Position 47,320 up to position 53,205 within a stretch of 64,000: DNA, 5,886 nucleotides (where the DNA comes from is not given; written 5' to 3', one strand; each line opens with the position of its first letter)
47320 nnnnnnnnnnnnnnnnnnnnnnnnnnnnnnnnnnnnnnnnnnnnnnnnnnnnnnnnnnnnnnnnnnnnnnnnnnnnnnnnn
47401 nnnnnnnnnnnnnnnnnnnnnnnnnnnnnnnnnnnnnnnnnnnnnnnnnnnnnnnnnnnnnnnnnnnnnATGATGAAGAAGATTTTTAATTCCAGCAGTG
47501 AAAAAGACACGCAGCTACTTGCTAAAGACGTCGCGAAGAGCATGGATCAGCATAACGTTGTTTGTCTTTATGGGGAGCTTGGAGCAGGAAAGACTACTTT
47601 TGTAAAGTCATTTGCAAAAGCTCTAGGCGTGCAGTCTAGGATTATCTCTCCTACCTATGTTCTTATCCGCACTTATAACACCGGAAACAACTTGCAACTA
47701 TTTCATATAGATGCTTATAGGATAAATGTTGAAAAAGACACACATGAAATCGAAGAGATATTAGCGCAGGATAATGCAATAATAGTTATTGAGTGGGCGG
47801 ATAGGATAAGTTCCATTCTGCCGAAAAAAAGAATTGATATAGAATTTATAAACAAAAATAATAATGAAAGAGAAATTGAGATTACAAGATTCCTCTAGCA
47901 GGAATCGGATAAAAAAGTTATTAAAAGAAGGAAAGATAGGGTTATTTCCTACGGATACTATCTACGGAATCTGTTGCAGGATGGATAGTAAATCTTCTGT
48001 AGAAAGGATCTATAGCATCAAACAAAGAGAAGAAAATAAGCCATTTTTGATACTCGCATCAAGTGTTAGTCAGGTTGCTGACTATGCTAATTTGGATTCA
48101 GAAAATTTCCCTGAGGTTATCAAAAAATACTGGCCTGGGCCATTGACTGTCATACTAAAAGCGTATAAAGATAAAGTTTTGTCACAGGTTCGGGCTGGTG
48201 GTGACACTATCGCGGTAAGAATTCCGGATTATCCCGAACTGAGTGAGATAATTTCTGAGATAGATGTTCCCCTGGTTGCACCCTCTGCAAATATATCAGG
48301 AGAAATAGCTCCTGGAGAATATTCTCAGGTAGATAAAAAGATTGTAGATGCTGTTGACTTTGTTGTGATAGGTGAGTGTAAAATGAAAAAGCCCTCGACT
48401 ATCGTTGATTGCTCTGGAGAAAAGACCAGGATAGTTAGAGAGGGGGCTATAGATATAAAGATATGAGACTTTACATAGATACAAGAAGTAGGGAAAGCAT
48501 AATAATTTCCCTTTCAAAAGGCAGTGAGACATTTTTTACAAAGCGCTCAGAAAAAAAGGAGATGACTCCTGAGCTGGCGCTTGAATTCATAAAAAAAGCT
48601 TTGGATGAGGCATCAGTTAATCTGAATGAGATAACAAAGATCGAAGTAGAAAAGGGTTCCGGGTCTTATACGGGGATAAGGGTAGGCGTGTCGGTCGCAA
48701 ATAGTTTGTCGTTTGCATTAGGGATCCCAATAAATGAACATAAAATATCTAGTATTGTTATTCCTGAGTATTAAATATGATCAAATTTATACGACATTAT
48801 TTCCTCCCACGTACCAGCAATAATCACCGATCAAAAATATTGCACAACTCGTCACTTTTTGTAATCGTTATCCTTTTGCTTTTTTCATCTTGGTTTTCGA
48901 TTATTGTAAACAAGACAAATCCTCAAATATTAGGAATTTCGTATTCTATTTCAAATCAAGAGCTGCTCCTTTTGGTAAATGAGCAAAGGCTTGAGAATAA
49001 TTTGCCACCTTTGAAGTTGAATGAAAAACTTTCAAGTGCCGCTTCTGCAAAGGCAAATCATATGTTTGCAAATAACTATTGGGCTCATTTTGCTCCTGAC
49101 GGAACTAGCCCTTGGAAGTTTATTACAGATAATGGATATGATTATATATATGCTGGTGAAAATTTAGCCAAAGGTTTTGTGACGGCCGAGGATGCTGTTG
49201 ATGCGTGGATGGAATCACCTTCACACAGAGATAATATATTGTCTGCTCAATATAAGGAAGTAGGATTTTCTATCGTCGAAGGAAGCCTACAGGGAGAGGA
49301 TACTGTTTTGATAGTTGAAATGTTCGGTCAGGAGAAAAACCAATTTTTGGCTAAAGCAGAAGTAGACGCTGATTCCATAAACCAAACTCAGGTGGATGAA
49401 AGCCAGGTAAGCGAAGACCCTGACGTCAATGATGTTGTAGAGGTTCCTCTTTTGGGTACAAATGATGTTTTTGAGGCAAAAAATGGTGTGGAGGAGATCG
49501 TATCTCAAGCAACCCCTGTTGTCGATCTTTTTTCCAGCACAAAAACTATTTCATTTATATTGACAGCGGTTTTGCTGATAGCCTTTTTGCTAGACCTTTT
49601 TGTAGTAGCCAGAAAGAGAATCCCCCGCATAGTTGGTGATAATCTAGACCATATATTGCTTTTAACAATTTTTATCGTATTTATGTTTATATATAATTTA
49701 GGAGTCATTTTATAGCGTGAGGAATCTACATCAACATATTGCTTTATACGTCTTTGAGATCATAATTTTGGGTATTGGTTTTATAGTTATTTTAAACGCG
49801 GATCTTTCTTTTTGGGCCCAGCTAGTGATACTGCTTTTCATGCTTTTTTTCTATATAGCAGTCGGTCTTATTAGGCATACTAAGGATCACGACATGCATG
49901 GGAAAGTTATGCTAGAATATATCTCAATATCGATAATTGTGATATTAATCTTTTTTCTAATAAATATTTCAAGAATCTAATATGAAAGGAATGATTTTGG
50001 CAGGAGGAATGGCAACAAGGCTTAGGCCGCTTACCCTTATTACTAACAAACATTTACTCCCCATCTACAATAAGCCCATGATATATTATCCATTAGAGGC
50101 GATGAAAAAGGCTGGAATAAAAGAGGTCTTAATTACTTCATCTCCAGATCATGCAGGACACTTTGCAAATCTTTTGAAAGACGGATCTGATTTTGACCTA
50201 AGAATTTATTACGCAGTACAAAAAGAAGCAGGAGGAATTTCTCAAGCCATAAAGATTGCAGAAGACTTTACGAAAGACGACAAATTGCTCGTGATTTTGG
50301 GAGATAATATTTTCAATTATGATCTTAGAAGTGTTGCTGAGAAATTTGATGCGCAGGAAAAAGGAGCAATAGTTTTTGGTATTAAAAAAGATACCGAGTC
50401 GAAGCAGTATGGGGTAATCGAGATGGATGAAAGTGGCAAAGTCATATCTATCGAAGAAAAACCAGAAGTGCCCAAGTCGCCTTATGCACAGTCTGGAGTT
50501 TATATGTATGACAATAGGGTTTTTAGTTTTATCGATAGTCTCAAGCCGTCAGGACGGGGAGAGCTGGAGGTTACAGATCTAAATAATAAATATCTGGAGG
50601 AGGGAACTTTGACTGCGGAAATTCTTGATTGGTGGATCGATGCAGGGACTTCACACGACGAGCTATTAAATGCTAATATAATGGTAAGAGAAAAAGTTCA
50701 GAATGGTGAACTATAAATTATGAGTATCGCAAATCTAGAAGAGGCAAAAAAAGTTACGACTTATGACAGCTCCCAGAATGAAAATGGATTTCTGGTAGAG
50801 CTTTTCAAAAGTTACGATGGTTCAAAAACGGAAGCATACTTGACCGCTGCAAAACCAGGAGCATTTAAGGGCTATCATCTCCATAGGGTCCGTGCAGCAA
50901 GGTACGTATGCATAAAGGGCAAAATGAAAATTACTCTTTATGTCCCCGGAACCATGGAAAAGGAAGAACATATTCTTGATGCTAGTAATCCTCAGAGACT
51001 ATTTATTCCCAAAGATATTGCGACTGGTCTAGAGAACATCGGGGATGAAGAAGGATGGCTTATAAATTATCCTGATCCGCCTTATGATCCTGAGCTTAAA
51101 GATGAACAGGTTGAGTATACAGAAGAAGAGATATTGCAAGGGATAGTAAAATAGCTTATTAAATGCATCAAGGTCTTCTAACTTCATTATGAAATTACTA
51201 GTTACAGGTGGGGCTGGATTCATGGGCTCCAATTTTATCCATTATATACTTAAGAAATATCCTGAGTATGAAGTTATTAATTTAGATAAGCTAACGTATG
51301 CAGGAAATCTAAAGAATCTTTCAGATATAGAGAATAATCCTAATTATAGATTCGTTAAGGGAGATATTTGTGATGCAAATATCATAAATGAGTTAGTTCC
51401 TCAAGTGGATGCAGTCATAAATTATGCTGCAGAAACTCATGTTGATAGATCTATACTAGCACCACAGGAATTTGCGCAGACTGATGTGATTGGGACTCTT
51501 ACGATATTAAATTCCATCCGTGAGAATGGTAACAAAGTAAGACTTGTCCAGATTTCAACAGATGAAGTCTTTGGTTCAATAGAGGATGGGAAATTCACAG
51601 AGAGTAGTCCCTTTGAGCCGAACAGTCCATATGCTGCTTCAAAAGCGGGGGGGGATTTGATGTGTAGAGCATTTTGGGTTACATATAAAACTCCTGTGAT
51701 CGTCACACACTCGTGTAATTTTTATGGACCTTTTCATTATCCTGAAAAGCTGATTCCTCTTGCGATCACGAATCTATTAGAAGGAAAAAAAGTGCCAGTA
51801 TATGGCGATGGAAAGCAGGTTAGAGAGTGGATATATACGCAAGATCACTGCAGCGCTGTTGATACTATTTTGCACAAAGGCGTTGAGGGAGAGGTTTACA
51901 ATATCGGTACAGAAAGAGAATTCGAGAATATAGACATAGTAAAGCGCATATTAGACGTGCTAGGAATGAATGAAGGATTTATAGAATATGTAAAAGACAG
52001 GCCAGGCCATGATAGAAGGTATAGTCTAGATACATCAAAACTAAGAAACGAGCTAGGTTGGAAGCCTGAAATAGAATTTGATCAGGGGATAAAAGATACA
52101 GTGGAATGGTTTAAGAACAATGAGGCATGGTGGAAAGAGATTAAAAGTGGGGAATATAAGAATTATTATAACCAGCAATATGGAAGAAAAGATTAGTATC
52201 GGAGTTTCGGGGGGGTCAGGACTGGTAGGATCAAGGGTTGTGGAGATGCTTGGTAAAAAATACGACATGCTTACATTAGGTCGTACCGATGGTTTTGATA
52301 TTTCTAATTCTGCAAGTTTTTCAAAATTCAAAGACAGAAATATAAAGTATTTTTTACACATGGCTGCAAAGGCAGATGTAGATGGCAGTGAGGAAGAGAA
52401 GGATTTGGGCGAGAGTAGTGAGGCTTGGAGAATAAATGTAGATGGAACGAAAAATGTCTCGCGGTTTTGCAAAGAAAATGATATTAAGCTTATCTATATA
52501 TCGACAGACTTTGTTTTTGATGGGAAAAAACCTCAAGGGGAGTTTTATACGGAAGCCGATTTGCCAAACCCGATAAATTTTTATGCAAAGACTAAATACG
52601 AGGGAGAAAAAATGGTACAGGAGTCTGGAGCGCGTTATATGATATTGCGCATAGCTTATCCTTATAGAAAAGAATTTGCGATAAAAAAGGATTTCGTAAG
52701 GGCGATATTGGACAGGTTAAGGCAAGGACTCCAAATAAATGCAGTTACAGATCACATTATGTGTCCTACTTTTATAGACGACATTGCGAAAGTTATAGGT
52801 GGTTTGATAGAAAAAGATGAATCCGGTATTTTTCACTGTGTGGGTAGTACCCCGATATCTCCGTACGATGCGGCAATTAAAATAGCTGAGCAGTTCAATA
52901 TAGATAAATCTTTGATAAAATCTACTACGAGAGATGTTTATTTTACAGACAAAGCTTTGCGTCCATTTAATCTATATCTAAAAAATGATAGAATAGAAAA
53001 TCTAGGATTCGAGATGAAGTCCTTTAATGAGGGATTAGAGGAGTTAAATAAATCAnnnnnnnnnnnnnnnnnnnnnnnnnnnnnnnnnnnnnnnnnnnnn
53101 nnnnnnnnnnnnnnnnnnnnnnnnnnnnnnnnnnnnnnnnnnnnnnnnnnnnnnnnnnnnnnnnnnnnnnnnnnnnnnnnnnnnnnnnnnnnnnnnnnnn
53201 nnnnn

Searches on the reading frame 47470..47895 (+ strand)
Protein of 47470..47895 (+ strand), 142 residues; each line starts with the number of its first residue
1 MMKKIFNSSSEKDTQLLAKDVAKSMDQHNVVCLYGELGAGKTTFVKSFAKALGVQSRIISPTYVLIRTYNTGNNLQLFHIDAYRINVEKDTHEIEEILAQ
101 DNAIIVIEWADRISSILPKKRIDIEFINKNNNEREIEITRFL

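Call 58: search_protein_families(library=pfam, proteins=[window:47470-47895:+], max_evalue=0.00001)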
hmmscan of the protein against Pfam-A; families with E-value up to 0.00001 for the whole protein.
window:47470-47895:+ (142 aa): 1 family
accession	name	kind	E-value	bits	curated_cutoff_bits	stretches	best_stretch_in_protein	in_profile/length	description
PF02367.23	TsaE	-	8.8e-37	126.3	26.6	1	9-136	2-128/128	Threonylcarbamoyl adenosine biosynthesis protein TsaE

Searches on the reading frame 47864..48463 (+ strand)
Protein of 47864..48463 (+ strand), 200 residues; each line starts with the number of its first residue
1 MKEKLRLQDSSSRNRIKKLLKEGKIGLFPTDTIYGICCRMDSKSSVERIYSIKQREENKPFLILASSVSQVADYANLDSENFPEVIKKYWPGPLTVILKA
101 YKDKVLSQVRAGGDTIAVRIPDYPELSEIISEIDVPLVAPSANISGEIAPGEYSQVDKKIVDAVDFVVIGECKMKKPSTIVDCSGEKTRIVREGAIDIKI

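Call 58: search_protein_families(library=pfam, proteins=[window:47864-48463:+], max_evalue=0.00001)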
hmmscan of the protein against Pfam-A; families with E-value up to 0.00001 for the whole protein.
window:47864-48463:+ (200 aa): 1 family
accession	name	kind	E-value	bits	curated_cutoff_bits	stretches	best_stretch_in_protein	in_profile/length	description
PF01300.24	Sua5_yciO_yrdC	-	9.1e-53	178.8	25.1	1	19-194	2-178/178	Telomere recombination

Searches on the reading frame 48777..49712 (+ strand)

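Call 58: search_protein_families(library=pfam, proteins=[window:48777-49712:+], max_evalue=0.00001)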
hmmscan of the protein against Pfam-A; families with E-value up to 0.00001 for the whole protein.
window:48777-49712:+ (312 aa): 1 family
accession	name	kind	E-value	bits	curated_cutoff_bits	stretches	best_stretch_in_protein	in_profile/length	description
PF00188.32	CAP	-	1.7e-21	77.7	21.1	1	66-173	3-109/117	Cysteine-rich secretory protein family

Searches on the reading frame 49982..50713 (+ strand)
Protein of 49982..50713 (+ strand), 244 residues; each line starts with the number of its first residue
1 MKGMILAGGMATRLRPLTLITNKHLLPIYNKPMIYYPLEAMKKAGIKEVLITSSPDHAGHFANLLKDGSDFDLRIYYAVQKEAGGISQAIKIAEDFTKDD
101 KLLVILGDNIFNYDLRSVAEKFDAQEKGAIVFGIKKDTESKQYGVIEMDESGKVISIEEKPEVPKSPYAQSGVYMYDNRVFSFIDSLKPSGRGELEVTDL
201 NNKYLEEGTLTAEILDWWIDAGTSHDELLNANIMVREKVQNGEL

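Call 58: search_protein_families(library=pfam, proteins=[window:49982-50713:+], max_evalue=0.00001)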
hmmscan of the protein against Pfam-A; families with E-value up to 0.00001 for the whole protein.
window:49982-50713:+ (244 aa): 2 families
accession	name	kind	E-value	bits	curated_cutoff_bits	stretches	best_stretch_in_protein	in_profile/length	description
PF00483.29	NTP_transferase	-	2.7e-59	201.1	21.2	1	2-232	1-239/245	Nucleotidyl transferase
PF12804.13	NTP_transf_3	-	6e-11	43.2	27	1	3-133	1-122/160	MobA-like NTP transferase domain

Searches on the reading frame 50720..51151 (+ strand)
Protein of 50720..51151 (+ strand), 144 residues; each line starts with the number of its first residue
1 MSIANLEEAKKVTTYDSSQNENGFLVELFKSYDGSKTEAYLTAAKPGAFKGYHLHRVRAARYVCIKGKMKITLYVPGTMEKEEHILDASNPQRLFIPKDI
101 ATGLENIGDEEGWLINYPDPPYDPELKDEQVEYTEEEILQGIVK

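Call 58: search_protein_families(library=pfam, proteins=[window:50720-51151:+], max_evalue=0.00001)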
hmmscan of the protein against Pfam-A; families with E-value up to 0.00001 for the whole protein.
window:50720-51151:+ (144 aa): 1 family
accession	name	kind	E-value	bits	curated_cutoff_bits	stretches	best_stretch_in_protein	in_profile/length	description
PF14667.12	Polysacc_synt_C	-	3.8e-10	40.3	28.7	1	20-128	3-109/111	Polysaccharide biosynthesis C-terminal domain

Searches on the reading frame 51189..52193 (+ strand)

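Call 58: search_protein_families(library=pfam, proteins=[window:51189-52193:+], max_evalue=0.00001)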
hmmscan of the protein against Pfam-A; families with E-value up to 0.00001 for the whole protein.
window:51189-52193:+ (335 aa): 6 families
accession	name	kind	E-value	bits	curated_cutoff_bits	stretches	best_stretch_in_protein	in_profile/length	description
PF16363.11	GDP_Man_Dehyd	-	2.5e-81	274.2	27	1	4-304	1-332/332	GDP-mannose 4,6 dehydratase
PF01370.27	Epimerase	-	3.6e-63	213.6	20.9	1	4-240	2-240/240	NAD dependent epimerase/dehydratase family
PF04321.23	RmlD_sub_bind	-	7e-16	58.6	27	1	1-268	1-241/287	RmlD substrate binding domain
PF01073.25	3Beta_HSD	-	1.1e-14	54.6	22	1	4-219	1-220/280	3-beta hydroxysteroid dehydrogenase/isomerase family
PF02719.21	Polysacc_synt_2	-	5e-12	46.1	20.2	1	3-127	1-131/293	Polysaccharide biosynthesis protein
PF07993.18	NAD_binding_4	-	5.5e-09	36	20.1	1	5-139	1-151/258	Male sterility protein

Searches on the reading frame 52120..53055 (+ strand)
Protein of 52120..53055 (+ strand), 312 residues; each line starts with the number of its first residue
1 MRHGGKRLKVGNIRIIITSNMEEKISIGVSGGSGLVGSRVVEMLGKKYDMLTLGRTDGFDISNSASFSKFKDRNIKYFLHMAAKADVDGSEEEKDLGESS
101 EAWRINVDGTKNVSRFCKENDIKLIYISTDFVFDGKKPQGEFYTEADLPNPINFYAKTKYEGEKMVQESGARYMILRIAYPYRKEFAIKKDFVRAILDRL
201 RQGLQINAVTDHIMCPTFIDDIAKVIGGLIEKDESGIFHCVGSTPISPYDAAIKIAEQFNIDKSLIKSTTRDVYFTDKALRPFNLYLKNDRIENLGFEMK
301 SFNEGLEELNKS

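Call 58: search_protein_families(library=pfam, proteins=[window:52120-53055:+], max_evalue=0.00001)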
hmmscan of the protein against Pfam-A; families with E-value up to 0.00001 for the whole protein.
window:52120-53055:+ (312 aa): 6 families
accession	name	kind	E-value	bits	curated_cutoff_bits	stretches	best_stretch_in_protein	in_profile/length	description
PF04321.23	RmlD_sub_bind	-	5.5e-56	190.2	27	1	28-309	4-281/287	RmlD substrate binding domain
PF01370.27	Epimerase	-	2.5e-17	63.5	20.9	1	29-209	3-202/240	NAD dependent epimerase/dehydratase family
PF07993.18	NAD_binding_4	-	5.2e-10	39.3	20.1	1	74-178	88-204/258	Male sterility protein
PF01073.25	3Beta_HSD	-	3.9e-08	33.1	22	1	74-171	66-162/280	3-beta hydroxysteroid dehydrogenase/isomerase family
PF02719.21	Polysacc_synt_2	-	6.5e-06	26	20.2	0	62-130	64-129/293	Polysaccharide biosynthesis protein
PF16363.11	GDP_Man_Dehyd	-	8.4e-06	25.9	27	0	60-177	60-175/332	GDP-mannose 4,6 dehydratase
